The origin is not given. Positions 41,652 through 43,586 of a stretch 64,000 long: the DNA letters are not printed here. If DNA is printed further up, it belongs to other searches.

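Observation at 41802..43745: Cobalamin riboswitch controlling an OprB-family porin, inserted antisense between corC and lnt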

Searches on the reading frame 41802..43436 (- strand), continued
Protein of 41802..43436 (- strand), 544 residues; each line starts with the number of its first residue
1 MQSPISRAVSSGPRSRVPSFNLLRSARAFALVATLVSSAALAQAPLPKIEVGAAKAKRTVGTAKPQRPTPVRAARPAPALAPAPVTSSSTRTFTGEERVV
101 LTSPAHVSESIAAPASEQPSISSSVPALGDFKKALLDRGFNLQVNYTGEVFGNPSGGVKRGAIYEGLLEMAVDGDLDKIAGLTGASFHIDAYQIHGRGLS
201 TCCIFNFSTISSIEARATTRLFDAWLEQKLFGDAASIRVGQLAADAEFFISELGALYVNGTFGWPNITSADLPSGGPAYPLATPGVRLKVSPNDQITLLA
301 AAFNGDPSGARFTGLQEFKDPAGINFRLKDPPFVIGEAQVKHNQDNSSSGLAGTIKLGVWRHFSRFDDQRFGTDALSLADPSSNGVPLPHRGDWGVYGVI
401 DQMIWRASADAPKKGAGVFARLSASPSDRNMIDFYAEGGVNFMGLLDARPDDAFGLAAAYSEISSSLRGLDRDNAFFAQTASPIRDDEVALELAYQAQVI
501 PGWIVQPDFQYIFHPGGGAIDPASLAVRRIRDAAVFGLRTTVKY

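Call 68: find_related_loci(query=A2, collection=genome_contigs, flank=3000)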
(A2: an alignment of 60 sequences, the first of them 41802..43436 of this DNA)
Query A2 (544 aa) in genome_contigs; peptide patterns used: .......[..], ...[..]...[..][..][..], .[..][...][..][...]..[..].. (x = any residue, [..] = any of these).
442 stretches matched a pattern; 375 encode a relative of the query (tblastn E <= 1e-3); the best 80 are kept; 80 distinct loci.
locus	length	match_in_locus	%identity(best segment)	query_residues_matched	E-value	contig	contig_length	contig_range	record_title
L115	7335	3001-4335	68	97-544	0e+0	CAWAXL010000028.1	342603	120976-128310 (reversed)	MAG: uncultured Alphaproteobacteria bacterium isolate MFD05942.bin.2.336 genome assembly, contig: contig_27152, whole ge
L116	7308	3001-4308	69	110-544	0e+0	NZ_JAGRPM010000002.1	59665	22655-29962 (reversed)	MAG: Rhodoblastus sp. isolate BP08 k141_622, whole genome shotgun sequence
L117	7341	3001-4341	65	97-544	0e+0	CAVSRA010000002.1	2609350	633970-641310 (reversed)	MAG: uncultured Alphaproteobacteria bacterium isolate MFD04463.bin.2.25 genome assembly, contig: contig_13252, whole gen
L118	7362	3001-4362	65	92-544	0e+0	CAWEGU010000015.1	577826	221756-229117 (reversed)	MAG: uncultured Alphaproteobacteria bacterium isolate MFD09603.bin.1.77 genome assembly, contig: contig_83412, whole gen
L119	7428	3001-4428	61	69-544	0e+0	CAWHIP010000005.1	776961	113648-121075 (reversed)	MAG: uncultured Alphaproteobacteria bacterium isolate MFD01689.bin.2.84 genome assembly, contig: contig_36001, whole gen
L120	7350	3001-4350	63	94-544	0e+0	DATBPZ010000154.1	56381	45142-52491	MAG TPA_asm: Methylocella sp. isolate SMAG_U4090 k141_64203, whole genome shotgun sequence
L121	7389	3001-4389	61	79-544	0e+0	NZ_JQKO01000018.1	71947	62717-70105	Methylocapsa aurea strain KYG DL86DRAFT_scaffold00016.16_C, whole genome shotgun sequence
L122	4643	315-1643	63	102-544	0e+0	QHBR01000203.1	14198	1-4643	MAG: Hyphomicrobiales bacterium isolate RRmetagenome_bin15 antarctic_metabat_sens_bin_9_contig_7869, whole genome shotgu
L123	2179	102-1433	62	101-544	0e+0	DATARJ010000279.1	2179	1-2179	MAG TPA_asm: Methylocella sp. isolate SMAG_U5490 k141_910339, whole genome shotgun sequence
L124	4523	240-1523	64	120-544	0e+0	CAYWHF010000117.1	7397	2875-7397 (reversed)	MAG TPA_asm: uncultured Methylocapsa sp. isolate binchicken_co185_218 genome assembly, contig: NODE_19228_length_7397_co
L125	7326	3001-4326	63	103-544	0e+0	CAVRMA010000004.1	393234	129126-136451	MAG: uncultured Alphaproteobacteria bacterium isolate MFD04463.bin.2.7 genome assembly, contig: contig_61440, whole geno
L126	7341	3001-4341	63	97-544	0e+0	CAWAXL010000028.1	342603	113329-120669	MAG: uncultured Alphaproteobacteria bacterium isolate MFD05942.bin.2.336 genome assembly, contig: contig_27152, whole ge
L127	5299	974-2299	63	106-544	0e+0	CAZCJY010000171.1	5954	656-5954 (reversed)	MAG TPA_asm: uncultured Methylocystis sp. isolate binchicken_co341_25 genome assembly, contig: NODE_4327_length_5954_cov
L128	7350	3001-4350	62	97-544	0e+0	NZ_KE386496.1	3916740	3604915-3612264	Methylocapsa acidiphila B2 MetacDRAFT_Scaffold1.2, whole genome shotgun sequence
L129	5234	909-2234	62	102-544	0e+0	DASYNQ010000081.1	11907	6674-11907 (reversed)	MAG TPA_asm: Methylocella sp. isolate SMAG_U4407 k141_1116916, whole genome shotgun sequence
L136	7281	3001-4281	60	118-544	2e-176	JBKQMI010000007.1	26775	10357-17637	MAG: Methylocella sp. isolate LABRr1A1B1C__bin_116 LABRr1A1B1C_000000016031, whole genome shotgun sequence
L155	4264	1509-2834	51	118-544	1e-140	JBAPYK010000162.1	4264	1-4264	MAG: Rhodoplanes sp. isolate MFD00370_ilm_asm_bin5 k127_80876, whole genome shotgun sequence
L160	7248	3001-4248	52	139-544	3e-133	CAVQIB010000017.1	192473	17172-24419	MAG: uncultured Alphaproteobacteria bacterium isolate MFD09730.bin.2.110 genome assembly, contig: contig_36444, whole ge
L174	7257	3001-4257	48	113-544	3e-121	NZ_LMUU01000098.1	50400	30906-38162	Beijerinckia sp. L45 NODE_115_length_50342_cov_8.010389, whole genome shotgun sequence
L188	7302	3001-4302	45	101-544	3e-113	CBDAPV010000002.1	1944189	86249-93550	MAG: Beijerinckiaceae bacterium isolate 6ceefd99-9e4a-47a0-83d3-2198a156c3a2 genome assembly, contig: contig_2, whole ge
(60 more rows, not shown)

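Call 70: predict_structure(alignment_id=A2)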
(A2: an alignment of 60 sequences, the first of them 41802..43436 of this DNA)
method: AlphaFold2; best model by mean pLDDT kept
length: 544 residues; sequences in the alignment: 60
mean_pLDDT: 73.0   pTM: 0.72
mean pLDDT of the five models: 73.0, 71.6, 70.3, 69.3, 67.7
residues with pLDDT >= 90: 206; 70-90: 138; 50-70: 51; < 50: 149
segments of 3 or more residues with pLDDT < 50: 1-112, 261-278, 310-327
pLDDT, mean of each block of 10 residues (from residue 1): 40 37 35 34 31 40 40 42 36 29 39 66 91 95 92 63 80 96 95 77 69 70 89 94 79 81 40 40 87 96 73 41 44 90 91 95 86 97 95 89 93 93 86 89 93 94 89 92 84 94 92 77 69 88 93
secondary structure, 60 per line:
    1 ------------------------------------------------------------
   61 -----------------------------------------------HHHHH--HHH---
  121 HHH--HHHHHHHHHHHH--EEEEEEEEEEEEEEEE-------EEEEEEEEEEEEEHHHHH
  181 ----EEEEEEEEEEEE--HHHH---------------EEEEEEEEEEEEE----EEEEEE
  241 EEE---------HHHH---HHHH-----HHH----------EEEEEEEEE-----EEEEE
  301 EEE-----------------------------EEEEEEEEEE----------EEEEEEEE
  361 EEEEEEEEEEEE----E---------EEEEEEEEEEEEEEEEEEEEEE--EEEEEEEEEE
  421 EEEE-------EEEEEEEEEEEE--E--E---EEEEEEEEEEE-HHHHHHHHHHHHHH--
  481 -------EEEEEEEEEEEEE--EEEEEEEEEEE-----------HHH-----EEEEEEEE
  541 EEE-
elements in order: H108-112 H126-137 E140-155 E163-175 H176-180 E185-196 H199-202 E218-230 E235-243 H253-256 H260-263 E282-290 E296-303 E333-342 E353-372 E387-408 E411-424 E432-443 E453-463 H465-478 E488-500 E503-513 E533-543

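Call 74: search_protein_families(library=pfam, proteins=[L160:4949-5743:+, L160:5761-6384:+, L160:765-1976:+, L174:452-2443:+, L174:4573-5967:+, L155:57-467:+, L155:3032-3505:-, L136:4780-5835:+, L136:1207-1860:+, L136:77-1210:+], max_evalue=0.001)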
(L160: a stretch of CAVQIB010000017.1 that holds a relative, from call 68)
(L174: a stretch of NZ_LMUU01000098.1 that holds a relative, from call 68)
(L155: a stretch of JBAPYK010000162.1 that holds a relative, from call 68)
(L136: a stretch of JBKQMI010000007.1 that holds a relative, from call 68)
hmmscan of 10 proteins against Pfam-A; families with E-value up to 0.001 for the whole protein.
L160:4949-5743:+ (264 aa): 1 family
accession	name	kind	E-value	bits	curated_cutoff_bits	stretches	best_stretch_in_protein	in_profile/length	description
PF10670.15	DUF4198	-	4.6e-54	184.2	34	1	21-238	1-207/209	Domain of unknown function (DUF4198)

L160:5761-6384:+ (207 aa): 1 family
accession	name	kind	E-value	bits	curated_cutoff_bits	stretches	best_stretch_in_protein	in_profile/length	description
PF01891.21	CbiM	-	6.7e-51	173.5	23.1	1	2-196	1-205/205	Cobalt uptake substrate-specific transmembrane region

L160:765-1976:+ (403 aa): 4 families
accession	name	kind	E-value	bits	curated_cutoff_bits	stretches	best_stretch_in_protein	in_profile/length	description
PF08241.18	Methyltransf_11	-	2e-12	48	21.2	1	193-252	31-89/95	Methyltransferase domain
PF13649.12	Methyltransf_25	-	5.4e-11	43.5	27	1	161-252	1-95/97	Methyltransferase domain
PF01209.24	Ubie_methyltran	-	1.9e-08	34.4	20.1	1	151-252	41-145/233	ubiE/COQ5 methyltransferase family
PF13847.12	Methyltransf_31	-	5.5e-07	29.8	27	1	158-253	4-104/145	Methyltransferase domain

L174:452-2443:+ (663 aa): 1 family
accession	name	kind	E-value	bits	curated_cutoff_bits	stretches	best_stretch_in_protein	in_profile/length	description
PF01594.21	AI-2E_transport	-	3.1e-45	155.2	34.3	2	188-381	130-322/327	AI-2E family transporter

L174:4573-5967:+ (464 aa): 0 families

L155:57-467:+ (136 aa): 1 family
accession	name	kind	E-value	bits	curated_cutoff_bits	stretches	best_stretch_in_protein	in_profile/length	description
PF07731.20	Cu-oxidase_2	-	2e-22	79.9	20.4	1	26-130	36-136/137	Multicopper oxidase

L155:3032-3505:- (157 aa): 0 families

L136:4780-5835:+ (351 aa): 2 families
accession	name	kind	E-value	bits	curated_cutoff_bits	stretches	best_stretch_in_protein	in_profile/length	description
PF16113.10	ECH_2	-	1.9e-112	376.6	27.2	1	14-335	1-335/335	Enoyl-CoA hydratase/isomerase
PF00378.25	ECH_1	-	1.5e-30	106.8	27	1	16-188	8-176/251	Enoyl-CoA hydratase/isomerase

L136:1207-1860:+ (217 aa): 1 family
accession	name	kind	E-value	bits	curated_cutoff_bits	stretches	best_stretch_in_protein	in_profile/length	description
PF01478.23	Peptidase_A24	-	1.6e-16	61.1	26.5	1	58-175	2-101/104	Type IV leader peptidase family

L136:77-1210:+ (377 aa): 2 families
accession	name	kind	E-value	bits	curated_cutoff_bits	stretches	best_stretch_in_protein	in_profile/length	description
PF00263.26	Secretin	-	6.9e-43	146.6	27.5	1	163-332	1-168/169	Bacterial type II and III secretion system protein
PF03958.22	Secretin_N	-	1.3e-07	32.1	28.2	1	34-80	25-69/69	Bacterial type II/III secretion system short domain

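Call 86: fold_search(model_id=the predicted structure, library=pdb)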
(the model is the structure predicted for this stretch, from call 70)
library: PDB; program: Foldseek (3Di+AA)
matches with E <= 10: 750; with E <= 0.001: 239
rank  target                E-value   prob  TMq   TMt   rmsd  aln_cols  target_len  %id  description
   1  4gey                  1.4e-30  1.00  0.64  0.82   3.7       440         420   23  High pH structure of Pseudomonas putida OprB (released 2012-10-24)
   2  4gf4                  3.1e-17  1.00  0.46  0.82   4.3       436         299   18  Low pH structure of Pseudomonas putida OprB (released 2012-10-24)
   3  8byt_A                3.3e-11  1.00  0.42  0.71   7.4       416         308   10  Outer membrane attachment porin OmpM1 from Veillonella parvula, C3 symmetry (released 2023-11-08)
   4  8bys_B                4.5e-11  1.00  0.41  0.66   8.4       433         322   12  Outer membrane attachment porin OmpM1 from Veillonella parvula, native (released 2023-11-08)
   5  8bym_A                1.7e-10  1.00  0.41  0.65   8.1       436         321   12  Outer membrane attachment porin OmpM1 from Veillonella parvula (released 2023-11-08)
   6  6eus_A                1.3e-09  1.00  0.42  0.62   6.8       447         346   12  Crystal structure of the outer membrane channel DcaP of Acinetobacter baumannii (released 2018-11-14)
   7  5ldt_A                2.7e-09  1.00  0.35  0.45  17.6       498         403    9  Crystal Structures of MOMP from Campylobacter jejuni (released 2016-10-26)
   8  3prn                  2.0e-08  1.00  0.36  0.63   7.2       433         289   12  E1M, A104W MUTANT OF RH. BLASTICA PORIN (released 1998-08-12)
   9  8jto                  2.5e-08  1.00  0.39  0.57   9.0       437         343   10  Outer membrane porin of Burkholderia pseudomallei (BpsOmp38) in complex with ceftazidime (released 2024-06-26)
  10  5ldv                  2.5e-08  1.00  0.35  0.46  14.3       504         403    8  Crystal Structures of MOMP from Campylobacter jejuni (released 2016-10-26)
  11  7ff7_A                2.8e-08  1.00  0.41  0.62   7.3       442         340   10  Structure of OmpF2 (released 2022-11-16)
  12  4fsp                  2.9e-08  1.00  0.36  0.50   8.5       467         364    9  Crystal Structure of Pseudomonas aeruginosa OccK11 (OpdR) (released 2013-07-24)
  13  6ehb_A                3.6e-08  1.00  0.37  0.59   7.8       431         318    8  OmpU, an outer membrane protein, of Vibrio cholerae (released 2018-04-25)
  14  6prn                  5.0e-08  1.00  0.37  0.64   7.0       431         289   12  E1M, K50A, R52A MUTANT OF RH. BLASTICA PORIN (released 1998-08-12)
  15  1bh3                  5.0e-08  1.00  0.37  0.64   7.4       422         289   12  E1M, A116K MUTANT OF RH. BLASTICA PORIN (released 1998-08-12)
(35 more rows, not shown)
